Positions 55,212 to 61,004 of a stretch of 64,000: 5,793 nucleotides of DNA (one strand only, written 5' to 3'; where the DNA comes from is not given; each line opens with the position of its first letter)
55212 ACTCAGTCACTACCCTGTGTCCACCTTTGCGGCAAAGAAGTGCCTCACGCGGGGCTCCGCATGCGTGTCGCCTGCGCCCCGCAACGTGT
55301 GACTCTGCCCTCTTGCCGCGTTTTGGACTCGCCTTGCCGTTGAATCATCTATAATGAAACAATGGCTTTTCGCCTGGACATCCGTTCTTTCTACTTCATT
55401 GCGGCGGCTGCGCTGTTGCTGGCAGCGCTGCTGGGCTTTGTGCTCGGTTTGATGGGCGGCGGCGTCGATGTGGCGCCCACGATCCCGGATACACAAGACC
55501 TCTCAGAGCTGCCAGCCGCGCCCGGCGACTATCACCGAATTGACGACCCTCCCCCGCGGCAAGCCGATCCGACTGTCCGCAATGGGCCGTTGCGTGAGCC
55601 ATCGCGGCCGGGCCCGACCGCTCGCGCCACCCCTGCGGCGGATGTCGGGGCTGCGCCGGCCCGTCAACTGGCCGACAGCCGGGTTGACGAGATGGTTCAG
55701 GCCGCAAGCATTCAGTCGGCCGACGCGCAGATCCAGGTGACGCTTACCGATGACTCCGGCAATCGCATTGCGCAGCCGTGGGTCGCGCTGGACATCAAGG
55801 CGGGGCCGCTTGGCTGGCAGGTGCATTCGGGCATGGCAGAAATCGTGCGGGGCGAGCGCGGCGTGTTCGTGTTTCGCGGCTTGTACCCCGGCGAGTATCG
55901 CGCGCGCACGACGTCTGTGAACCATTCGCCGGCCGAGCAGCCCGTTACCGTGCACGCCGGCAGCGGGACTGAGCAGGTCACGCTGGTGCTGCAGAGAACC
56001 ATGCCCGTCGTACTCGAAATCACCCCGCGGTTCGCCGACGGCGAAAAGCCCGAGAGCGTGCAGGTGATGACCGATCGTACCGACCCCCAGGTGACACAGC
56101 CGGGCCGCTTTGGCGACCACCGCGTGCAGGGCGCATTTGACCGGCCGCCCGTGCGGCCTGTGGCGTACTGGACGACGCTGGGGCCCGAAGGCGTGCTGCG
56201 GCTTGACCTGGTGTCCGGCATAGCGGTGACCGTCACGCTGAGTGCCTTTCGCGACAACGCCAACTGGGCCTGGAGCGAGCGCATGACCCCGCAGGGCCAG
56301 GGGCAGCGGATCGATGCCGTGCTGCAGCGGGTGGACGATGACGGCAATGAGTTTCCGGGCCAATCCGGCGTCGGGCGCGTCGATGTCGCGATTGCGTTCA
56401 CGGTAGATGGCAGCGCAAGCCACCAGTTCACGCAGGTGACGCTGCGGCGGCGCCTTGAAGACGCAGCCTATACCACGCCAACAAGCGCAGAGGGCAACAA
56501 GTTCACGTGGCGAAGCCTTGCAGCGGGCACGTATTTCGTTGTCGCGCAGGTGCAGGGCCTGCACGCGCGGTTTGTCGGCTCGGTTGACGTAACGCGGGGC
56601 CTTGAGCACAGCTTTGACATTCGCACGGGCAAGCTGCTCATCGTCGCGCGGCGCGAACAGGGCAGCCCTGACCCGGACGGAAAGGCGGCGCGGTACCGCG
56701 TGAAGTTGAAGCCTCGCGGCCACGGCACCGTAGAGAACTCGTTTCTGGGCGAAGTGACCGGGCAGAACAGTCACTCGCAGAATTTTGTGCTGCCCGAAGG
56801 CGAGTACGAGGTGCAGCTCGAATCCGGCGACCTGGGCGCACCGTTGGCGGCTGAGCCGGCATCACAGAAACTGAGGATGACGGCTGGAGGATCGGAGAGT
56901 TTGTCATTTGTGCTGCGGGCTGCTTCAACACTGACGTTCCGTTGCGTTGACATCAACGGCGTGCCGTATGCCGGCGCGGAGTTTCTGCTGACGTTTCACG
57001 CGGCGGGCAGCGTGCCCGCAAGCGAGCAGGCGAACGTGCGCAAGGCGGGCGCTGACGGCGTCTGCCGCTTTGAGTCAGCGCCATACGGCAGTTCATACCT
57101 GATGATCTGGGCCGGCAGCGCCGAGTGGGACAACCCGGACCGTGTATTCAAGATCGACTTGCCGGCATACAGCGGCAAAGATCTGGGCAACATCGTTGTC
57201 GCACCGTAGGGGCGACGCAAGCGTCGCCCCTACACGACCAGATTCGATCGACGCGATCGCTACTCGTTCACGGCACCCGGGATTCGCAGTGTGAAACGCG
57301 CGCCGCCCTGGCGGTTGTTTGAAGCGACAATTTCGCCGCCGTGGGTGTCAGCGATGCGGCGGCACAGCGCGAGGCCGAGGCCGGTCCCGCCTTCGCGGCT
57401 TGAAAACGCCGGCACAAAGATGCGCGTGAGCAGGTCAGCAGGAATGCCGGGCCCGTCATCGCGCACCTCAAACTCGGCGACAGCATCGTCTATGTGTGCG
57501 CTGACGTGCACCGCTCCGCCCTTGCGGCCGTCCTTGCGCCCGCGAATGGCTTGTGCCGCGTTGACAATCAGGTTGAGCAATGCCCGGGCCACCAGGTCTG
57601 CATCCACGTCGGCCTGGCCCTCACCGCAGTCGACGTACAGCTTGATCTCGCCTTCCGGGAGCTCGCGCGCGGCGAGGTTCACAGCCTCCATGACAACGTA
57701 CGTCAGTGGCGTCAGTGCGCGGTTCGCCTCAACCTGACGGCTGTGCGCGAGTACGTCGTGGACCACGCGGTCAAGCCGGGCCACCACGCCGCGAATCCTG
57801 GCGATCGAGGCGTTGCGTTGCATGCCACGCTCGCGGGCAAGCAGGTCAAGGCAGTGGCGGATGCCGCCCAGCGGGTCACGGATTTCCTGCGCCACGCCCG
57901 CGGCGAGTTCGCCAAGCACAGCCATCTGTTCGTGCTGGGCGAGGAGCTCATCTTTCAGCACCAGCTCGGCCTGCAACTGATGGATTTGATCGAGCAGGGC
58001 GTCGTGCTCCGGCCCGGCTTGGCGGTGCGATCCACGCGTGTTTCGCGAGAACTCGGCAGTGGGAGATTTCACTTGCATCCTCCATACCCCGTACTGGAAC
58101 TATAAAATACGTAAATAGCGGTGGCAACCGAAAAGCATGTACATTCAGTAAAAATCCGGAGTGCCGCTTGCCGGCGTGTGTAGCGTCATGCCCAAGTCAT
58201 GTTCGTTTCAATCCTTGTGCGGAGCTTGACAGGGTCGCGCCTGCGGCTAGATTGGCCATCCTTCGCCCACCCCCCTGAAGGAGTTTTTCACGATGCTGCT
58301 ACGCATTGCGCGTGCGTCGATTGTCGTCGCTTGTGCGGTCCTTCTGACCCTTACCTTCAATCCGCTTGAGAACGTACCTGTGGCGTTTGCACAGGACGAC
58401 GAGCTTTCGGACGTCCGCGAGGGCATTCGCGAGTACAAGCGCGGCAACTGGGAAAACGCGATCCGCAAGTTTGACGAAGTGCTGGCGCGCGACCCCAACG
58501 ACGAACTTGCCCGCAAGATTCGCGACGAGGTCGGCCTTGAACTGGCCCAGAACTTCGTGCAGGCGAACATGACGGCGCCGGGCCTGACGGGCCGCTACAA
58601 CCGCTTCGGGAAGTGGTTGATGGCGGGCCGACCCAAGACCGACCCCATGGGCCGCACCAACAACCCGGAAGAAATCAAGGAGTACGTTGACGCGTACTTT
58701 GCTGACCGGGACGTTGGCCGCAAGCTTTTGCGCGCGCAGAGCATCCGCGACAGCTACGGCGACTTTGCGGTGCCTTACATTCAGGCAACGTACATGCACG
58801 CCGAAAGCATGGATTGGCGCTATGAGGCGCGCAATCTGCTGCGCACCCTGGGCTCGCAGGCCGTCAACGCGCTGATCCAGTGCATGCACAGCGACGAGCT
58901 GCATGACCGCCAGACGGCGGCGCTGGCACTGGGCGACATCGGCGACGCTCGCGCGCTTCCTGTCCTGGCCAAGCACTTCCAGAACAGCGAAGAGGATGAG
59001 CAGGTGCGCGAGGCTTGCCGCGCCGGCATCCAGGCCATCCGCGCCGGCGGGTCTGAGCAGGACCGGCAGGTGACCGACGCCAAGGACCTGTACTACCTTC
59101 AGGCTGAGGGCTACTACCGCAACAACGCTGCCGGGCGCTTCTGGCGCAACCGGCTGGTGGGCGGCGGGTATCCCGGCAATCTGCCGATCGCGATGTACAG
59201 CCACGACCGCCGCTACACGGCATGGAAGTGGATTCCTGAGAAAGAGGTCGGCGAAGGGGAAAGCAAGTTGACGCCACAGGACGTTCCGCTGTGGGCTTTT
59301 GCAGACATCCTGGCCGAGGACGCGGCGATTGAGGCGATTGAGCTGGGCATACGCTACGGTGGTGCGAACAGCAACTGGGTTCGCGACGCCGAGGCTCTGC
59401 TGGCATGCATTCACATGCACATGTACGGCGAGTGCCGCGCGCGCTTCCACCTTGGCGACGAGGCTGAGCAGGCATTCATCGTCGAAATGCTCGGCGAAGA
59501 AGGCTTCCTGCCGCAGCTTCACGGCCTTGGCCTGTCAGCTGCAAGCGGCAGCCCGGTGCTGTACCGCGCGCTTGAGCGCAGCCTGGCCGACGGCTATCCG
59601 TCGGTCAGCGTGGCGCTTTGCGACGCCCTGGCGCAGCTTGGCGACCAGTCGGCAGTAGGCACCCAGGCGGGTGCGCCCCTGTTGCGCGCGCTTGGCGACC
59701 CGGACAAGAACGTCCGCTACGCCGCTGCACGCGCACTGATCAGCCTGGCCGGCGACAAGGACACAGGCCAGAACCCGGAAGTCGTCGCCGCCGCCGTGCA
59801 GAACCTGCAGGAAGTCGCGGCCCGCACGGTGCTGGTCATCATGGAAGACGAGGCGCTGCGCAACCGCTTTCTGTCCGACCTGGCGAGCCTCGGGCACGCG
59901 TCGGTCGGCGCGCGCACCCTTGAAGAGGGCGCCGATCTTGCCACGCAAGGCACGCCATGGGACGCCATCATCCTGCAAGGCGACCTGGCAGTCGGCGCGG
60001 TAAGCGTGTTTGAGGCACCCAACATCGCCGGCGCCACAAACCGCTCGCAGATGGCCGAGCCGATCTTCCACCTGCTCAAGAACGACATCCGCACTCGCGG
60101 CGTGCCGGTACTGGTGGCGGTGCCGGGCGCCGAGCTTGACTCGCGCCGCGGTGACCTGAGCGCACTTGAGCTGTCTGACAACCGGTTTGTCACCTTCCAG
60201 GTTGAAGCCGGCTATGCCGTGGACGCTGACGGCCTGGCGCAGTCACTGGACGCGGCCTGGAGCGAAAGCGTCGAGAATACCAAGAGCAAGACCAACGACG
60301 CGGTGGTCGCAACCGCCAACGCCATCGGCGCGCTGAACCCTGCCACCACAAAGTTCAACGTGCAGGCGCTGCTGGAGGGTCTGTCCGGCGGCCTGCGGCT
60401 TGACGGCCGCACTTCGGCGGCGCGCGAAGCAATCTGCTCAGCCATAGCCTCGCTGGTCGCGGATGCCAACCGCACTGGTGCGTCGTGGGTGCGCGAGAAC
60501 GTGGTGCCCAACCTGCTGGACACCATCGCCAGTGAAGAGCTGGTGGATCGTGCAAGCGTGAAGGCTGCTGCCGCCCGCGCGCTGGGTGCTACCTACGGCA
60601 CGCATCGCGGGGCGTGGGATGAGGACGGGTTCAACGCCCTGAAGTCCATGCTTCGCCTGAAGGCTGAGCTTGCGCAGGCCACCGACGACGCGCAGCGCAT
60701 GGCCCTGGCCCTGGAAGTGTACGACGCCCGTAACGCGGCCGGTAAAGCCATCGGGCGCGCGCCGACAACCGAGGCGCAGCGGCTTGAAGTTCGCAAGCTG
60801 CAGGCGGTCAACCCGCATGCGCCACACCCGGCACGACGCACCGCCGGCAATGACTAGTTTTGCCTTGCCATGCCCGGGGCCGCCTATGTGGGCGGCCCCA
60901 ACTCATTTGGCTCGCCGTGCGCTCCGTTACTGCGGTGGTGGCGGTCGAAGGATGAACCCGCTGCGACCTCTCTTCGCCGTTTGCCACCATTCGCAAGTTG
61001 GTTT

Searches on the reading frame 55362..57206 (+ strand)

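Call 66: search_protein_families(library=pfam, max_evalue=0.00001, proteins=[window:55362-57206:+])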
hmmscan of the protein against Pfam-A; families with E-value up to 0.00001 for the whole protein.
window:55362-57206:+ (615 aa): 1 family
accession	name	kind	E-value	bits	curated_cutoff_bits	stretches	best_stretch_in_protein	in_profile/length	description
PF13620.12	CarboxypepD_reg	-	1.2e-10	42.1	32.3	0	124-210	2-81/82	Carboxypeptidase regulatory-like domain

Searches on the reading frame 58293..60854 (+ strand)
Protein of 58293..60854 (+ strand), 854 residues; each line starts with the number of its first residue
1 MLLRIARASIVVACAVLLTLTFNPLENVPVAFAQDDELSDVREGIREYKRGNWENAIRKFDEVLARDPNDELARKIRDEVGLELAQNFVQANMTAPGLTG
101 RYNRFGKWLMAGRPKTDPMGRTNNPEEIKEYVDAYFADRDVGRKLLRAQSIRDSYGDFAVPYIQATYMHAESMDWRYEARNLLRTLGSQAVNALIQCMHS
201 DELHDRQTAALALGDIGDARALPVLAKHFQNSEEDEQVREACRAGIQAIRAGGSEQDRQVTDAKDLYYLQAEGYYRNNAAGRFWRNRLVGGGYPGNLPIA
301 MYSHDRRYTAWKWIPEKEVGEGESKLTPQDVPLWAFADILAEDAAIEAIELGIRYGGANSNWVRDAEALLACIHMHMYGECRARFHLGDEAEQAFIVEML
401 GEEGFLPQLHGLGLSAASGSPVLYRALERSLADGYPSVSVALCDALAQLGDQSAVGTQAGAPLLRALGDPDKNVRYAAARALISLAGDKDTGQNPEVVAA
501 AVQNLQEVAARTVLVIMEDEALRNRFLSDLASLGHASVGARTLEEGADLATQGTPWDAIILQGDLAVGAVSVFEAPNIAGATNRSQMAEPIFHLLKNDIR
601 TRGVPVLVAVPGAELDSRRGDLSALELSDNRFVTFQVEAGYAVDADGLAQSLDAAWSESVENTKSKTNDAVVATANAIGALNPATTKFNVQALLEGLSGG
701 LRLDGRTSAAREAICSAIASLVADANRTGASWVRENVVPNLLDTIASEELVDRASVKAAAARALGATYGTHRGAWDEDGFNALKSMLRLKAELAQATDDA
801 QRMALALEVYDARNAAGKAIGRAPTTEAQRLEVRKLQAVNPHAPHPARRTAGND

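Call 66: search_protein_families(library=pfam, max_evalue=0.00001, proteins=[window:58293-60854:+])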
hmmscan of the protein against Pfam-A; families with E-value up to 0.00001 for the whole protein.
window:58293-60854:+ (854 aa): 4 families
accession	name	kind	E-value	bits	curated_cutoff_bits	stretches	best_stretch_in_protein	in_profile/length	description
PF13646.12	HEAT_2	-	1.8e-16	60.6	27.7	2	174-243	15-84/88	HEAT repeats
PF02985.28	HEAT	-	3e-07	30.5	23.5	0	462-486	4-28/31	HEAT repeat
PF03130.22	HEAT_PBS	-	5.2e-07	30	20.9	0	206-230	2-26/27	PBS lyase HEAT-like repeat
PF13513.12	HEAT_EZ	-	4.3e-06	27.6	27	0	461-484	31-54/55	HEAT-like repeat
